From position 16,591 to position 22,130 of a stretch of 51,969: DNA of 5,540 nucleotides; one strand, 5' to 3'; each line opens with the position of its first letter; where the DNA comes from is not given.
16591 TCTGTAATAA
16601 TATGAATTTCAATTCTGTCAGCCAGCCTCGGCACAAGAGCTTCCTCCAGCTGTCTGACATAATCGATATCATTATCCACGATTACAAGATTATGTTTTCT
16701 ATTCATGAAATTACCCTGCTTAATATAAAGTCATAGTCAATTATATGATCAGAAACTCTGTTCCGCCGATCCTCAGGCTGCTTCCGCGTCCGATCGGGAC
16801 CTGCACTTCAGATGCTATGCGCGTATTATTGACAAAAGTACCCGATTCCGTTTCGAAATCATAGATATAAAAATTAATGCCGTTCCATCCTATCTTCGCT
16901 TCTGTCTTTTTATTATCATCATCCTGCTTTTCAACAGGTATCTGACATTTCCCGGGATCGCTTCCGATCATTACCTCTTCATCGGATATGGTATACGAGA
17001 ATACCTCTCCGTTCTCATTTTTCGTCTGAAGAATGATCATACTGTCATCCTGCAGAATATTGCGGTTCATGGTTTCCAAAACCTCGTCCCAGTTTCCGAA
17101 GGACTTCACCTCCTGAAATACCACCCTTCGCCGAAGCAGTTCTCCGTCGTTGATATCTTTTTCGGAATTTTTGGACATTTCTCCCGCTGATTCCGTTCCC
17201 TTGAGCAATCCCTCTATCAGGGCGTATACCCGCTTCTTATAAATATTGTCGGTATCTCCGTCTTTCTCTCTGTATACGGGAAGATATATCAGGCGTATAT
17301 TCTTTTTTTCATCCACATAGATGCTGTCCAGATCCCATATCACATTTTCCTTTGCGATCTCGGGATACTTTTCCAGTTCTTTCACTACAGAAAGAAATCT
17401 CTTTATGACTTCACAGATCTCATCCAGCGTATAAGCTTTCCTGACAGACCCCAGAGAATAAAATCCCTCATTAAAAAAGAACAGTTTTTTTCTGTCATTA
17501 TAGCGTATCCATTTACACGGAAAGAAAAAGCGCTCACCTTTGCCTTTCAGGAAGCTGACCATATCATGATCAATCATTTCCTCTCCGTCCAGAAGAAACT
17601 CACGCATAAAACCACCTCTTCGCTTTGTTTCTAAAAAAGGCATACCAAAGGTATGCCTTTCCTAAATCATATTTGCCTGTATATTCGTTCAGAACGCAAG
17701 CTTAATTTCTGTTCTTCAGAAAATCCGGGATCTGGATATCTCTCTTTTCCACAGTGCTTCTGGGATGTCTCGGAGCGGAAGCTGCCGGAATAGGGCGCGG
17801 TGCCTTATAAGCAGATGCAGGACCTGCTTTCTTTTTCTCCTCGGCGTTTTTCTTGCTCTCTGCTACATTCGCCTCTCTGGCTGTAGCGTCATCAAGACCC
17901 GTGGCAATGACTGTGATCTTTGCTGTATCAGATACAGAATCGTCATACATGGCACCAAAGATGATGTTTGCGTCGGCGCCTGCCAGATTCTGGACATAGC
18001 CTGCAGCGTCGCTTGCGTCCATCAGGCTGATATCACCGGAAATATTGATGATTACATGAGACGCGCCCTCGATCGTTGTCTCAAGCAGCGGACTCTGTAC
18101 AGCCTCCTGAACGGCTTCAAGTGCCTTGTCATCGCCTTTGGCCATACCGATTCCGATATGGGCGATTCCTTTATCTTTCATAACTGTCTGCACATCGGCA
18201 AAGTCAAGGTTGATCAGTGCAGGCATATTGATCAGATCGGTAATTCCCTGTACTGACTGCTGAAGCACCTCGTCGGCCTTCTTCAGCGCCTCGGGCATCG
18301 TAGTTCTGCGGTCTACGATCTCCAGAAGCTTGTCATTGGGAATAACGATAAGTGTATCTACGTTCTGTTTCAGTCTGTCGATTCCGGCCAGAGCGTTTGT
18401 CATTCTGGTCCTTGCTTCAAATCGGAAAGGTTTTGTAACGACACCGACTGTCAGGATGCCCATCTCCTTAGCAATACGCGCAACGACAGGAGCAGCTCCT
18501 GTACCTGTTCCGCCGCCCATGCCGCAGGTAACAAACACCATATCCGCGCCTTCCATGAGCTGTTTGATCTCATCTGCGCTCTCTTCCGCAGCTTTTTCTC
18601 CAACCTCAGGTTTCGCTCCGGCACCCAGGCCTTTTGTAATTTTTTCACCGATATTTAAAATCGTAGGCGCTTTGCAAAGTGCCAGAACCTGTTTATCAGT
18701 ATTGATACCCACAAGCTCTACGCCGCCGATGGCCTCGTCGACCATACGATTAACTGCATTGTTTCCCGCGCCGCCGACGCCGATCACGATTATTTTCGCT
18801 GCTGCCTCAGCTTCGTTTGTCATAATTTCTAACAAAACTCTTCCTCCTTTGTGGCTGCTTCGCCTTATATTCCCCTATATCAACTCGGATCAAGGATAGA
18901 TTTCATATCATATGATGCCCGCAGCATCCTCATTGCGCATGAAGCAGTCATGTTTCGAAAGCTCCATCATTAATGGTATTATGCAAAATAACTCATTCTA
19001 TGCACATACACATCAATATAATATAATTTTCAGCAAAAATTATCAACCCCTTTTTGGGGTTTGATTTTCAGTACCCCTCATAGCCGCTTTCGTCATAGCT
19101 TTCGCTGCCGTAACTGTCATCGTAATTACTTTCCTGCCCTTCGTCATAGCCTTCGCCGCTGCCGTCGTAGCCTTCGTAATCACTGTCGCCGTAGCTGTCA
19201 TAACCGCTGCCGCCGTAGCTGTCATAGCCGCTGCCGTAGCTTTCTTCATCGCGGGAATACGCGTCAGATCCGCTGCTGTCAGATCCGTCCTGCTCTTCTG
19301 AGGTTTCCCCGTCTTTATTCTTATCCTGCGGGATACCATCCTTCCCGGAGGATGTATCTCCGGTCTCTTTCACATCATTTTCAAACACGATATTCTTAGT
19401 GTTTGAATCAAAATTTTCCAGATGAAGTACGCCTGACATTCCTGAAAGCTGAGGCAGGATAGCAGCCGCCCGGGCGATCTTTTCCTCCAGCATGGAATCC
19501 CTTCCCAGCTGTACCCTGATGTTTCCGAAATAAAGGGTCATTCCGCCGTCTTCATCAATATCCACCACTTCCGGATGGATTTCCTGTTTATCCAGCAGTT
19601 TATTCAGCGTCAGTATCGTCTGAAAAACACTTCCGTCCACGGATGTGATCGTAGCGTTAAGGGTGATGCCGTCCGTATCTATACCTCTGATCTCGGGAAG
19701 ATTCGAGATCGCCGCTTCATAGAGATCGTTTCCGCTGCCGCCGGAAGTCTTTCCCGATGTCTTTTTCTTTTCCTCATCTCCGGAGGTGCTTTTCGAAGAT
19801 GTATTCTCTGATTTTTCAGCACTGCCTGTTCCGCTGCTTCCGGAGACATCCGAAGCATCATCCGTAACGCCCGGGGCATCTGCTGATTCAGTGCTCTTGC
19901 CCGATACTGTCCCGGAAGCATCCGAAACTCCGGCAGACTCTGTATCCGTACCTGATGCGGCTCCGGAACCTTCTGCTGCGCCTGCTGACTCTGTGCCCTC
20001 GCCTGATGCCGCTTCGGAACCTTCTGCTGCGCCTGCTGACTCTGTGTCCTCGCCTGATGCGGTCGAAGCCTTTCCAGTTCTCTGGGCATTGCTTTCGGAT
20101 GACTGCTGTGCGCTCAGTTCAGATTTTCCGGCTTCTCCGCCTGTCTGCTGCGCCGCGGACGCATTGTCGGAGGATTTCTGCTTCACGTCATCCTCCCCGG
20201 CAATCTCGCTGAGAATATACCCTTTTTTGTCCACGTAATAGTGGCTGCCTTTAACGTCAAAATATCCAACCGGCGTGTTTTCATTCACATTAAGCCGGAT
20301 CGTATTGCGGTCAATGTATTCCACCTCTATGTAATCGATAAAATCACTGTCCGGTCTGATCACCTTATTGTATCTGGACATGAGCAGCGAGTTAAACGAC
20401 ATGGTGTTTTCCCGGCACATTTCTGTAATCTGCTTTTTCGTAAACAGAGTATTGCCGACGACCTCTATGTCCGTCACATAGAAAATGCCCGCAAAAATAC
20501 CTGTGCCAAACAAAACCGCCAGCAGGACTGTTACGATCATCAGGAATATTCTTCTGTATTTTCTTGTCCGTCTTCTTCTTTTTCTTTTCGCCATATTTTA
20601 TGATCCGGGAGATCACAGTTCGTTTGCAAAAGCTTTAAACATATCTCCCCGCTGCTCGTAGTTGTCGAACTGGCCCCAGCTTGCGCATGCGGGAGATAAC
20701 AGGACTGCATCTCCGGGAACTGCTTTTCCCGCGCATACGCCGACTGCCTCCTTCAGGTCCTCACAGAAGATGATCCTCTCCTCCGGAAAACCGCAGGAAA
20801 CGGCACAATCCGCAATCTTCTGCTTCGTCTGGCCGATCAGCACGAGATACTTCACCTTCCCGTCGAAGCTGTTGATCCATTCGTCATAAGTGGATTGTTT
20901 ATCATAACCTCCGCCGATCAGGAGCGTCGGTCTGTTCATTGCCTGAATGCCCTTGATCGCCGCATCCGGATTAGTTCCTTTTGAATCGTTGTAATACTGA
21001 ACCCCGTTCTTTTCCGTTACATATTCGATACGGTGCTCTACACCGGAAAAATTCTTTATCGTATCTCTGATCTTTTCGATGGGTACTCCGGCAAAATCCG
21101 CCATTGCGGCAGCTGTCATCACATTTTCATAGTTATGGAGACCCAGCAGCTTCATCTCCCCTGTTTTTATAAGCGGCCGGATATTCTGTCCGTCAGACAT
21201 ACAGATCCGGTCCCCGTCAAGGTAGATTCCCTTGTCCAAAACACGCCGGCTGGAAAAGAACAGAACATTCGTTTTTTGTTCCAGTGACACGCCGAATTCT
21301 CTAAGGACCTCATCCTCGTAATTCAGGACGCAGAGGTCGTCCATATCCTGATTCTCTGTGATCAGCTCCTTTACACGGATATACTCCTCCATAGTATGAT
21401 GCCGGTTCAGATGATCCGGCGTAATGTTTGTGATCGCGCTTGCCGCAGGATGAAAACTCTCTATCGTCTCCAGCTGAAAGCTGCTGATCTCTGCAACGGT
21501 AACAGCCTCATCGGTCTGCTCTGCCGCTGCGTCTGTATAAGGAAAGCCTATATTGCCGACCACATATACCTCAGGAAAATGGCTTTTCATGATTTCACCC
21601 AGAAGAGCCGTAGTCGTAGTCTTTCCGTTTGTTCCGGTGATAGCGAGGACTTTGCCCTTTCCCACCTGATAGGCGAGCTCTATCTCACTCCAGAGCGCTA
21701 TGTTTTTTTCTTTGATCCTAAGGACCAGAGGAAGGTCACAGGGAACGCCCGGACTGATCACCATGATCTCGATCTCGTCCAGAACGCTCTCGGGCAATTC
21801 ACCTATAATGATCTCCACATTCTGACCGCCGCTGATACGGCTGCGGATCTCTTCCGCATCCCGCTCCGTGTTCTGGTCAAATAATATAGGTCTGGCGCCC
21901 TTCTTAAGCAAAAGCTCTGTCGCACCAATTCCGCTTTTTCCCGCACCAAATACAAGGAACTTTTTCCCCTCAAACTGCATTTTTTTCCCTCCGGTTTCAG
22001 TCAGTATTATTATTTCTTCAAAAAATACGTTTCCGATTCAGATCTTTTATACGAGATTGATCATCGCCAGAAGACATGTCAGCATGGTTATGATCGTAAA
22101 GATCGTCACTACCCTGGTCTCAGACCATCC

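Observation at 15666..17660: Orphan FHA-like plus TadZ-like (receiver-ParA/MinD) gene pair directly behind ftsZ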

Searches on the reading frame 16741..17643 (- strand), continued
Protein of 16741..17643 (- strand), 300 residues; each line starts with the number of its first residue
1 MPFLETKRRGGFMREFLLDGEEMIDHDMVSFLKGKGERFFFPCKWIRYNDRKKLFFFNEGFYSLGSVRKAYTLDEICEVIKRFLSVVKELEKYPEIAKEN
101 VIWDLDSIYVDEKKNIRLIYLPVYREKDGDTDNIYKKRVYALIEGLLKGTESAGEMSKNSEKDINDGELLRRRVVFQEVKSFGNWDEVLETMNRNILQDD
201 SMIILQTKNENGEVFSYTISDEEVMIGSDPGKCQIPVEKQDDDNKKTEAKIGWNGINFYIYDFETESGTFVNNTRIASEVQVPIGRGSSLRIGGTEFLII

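Call 61: find_encoding_contigs(protein=P0159, flank=10000, max_places=2)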
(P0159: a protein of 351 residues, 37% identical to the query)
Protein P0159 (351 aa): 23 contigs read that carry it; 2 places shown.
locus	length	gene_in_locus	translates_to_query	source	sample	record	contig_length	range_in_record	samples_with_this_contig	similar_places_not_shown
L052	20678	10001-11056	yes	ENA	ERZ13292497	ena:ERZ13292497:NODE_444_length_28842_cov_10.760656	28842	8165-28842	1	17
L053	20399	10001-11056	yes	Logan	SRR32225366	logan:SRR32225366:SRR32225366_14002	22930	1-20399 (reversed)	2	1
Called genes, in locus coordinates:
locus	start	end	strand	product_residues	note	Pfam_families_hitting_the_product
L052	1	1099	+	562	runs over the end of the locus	PF00069:Pkinase, PF07714:PK_Tyr_Ser-Thr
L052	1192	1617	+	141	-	-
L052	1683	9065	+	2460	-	PF12245:Big_3_2 (faint), PF18998:Flg_new_2 (faint)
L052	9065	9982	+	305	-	PF00498:FHA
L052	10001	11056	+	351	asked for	PF25199:nSTAND_NTPase5 (faint), PF01656:CbiA (weak), PF13614:AAA_31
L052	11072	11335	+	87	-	PF08817:YukD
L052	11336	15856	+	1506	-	PF00498:FHA (faint), PF01580:FtsK_SpoIIIE, PF13401:AAA_22 (faint), PF01580:FtsK_SpoIIIE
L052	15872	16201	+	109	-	PF06013:WXG100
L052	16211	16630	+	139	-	-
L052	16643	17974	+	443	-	-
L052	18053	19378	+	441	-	PF00515:TPR_1 (faint), PF07719:TPR_2 (faint), PF09976:TPR_21 (faint), PF12895:ANAPC3 (faint), PF13176:TPR_7 (faint), PF13424:TPR_12 (weak), PF13414:TPR_11 (weak), PF13181:TPR_8 (weak), +8 more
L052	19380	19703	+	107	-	PF00823:PPE (weak), PF06013:WXG100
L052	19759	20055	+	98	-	PF06013:WXG100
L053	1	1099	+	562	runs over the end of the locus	PF00069:Pkinase, PF07714:PK_Tyr_Ser-Thr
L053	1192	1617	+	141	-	-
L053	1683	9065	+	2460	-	PF12245:Big_3_2 (faint), PF18998:Flg_new_2 (faint)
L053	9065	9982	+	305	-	PF00498:FHA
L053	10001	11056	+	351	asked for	PF25199:nSTAND_NTPase5 (faint), PF01656:CbiA (weak), PF13614:AAA_31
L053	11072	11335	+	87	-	PF08817:YukD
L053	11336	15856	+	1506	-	PF00498:FHA (weak), PF01580:FtsK_SpoIIIE, PF13401:AAA_22 (faint), PF01580:FtsK_SpoIIIE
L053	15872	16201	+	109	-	PF06013:WXG100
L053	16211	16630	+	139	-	-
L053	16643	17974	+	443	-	-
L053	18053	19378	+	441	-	PF00515:TPR_1 (faint), PF07719:TPR_2 (faint), PF09976:TPR_21 (faint), PF12895:ANAPC3 (faint), PF13176:TPR_7 (faint), PF13424:TPR_12 (weak), PF13414:TPR_11 (weak), PF13181:TPR_8 (weak), +8 more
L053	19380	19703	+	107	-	PF00823:PPE (weak), PF06013:WXG100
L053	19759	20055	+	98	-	PF06013:WXG100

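Call 64: search_solved_structures(query=A3, max_evalue=10, show_alignments=0)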
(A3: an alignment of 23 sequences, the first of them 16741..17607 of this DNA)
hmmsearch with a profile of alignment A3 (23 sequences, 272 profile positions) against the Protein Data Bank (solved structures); distinct sequences matched with E-value up to 10: 72 (the best 60 are shown).
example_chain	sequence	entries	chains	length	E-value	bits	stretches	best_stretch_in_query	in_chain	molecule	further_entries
1uht_A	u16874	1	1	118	8.2e-09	38.3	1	200-268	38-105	expressed protein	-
3gqs_A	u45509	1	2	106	3.5e-08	36.3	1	190-255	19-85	Adenylate cyclase-like protein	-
4h87_A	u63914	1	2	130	6.2e-08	35.4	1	222-268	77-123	Kanadaptin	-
4jon_A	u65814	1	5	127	8.3e-08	35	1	193-266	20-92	Centrosomal protein of 170 kDa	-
2fez_A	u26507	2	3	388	1.2e-07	34.5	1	189-270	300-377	Probable regulatory protein embR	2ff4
5a8i_A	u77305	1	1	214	3.5e-07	33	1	199-268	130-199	ARNA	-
8s05_C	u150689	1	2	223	3.8e-07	32.8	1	199-268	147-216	Conserved protein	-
2lc1_A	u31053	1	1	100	1.6e-06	30.8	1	193-270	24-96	Putative uncharacterized protein TB39.8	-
3po8_A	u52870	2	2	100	1.6e-06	30.8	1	193-270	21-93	Putative uncharacterized protein TB39.8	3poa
6hc1_A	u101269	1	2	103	2.8e-06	30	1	189-270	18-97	GGDEF domain protein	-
6hc0_B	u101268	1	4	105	3e-06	29.9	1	189-270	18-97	GGDEF domain protein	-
2kb3_A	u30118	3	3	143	3.5e-06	29.7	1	206-266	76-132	Oxoglutarate dehydrogenase inhibitor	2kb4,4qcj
8p5x_G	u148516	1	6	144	3.6e-06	29.7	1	206-266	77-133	Oxoglutarate dehydrogenase inhibitor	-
3els_A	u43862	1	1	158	4.4e-06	29.4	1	213-267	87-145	Pre-mRNA leakage protein 1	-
5z56_X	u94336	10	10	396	5.1e-06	29.2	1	230-265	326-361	Smad nuclear-interacting protein 1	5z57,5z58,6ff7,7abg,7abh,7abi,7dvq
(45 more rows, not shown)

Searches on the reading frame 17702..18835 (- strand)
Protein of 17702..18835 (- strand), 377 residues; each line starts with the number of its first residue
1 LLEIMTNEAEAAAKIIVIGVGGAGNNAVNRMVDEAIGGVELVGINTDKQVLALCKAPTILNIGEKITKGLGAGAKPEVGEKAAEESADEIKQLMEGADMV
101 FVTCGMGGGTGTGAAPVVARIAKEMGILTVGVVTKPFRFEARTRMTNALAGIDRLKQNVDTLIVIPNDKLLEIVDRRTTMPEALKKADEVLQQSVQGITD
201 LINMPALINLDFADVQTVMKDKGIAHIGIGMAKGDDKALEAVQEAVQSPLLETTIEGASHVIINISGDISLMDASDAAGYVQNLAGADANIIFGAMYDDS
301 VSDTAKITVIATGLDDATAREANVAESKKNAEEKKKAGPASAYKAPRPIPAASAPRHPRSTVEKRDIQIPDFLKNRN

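Call 3: search_protein_families(library=pfam, proteins=[window:17702-18835:-], max_evalue=1)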
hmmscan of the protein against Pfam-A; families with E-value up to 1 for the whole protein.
window:17702-18835:- (377 aa): 5 families
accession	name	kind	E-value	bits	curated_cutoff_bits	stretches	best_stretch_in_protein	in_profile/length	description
PF00091.31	Tubulin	-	2.3e-52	178.5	33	1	14-175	1-190/190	Tubulin/FtsZ family, GTPase domain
PF12327.13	FtsZ_C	-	7.2e-25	87.6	27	1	223-315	1-95/95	FtsZ family, C-terminal domain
PF13460.12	NAD_binding_10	-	0.04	14.2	27.2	1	85-127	49-90/184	NAD(P)H-binding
PF24696.1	UGSC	-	0.041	14.5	25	1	80-155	66-138/172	UGSC family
PF04055.27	Radical_SAM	-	0.06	13.9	29.5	1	78-197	21-143/166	Radical SAM superfamily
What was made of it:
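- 17702..18835 (-): ftsZ, the upstream neighbour (context). Pfam Tubulin 178.5 bits and FtsZ_C 87.6 bits (call 3).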

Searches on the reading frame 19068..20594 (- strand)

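Call 3: search_protein_families(library=pfam, proteins=[window:19068-20594:-], max_evalue=1)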
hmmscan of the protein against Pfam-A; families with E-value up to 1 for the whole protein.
window:19068-20594:- (508 aa): 2 families
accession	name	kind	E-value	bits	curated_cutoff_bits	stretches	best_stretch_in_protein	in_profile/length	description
PF03799.20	FtsQ_DivIB_C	-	4.2e-05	24.8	21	1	318-383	38-103/114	Cell division protein FtsQ/DivIB, C-terminal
PF09889.16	DUF2116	-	0.5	10.8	26.8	1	4-29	29-54/59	Probable treble clef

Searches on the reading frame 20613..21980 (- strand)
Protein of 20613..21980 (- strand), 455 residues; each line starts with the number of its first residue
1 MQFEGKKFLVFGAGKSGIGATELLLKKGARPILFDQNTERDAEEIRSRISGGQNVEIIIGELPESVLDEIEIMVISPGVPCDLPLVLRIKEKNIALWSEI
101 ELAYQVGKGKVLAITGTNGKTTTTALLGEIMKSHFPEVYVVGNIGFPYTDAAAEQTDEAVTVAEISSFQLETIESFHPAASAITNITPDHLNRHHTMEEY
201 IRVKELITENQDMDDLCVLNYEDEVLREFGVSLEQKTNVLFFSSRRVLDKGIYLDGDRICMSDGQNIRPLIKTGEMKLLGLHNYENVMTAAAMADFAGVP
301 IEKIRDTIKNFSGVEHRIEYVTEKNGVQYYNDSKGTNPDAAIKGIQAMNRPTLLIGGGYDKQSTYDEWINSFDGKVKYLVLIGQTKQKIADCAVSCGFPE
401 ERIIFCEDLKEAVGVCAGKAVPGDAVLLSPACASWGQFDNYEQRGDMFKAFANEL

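Call 8: search_protein_families(library=pfam, proteins=[window:20613-21980:-], max_evalue=0.00001)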
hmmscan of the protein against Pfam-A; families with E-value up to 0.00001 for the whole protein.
window:20613-21980:- (455 aa): 3 families
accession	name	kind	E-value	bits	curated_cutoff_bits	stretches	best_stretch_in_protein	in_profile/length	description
PF08245.18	Mur_ligase_M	-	8.3e-30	104.7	24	1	114-294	1-200/200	Mur ligase middle domain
PF02875.26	Mur_ligase_C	-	8.6e-18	65.8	28.4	1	316-432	1-127/127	Mur ligase, glutamate ligase domain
PF21799.2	MurD-like_N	-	1.2e-10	42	27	1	6-95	1-85/88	Mur ligase MurD-like, N-terminal domain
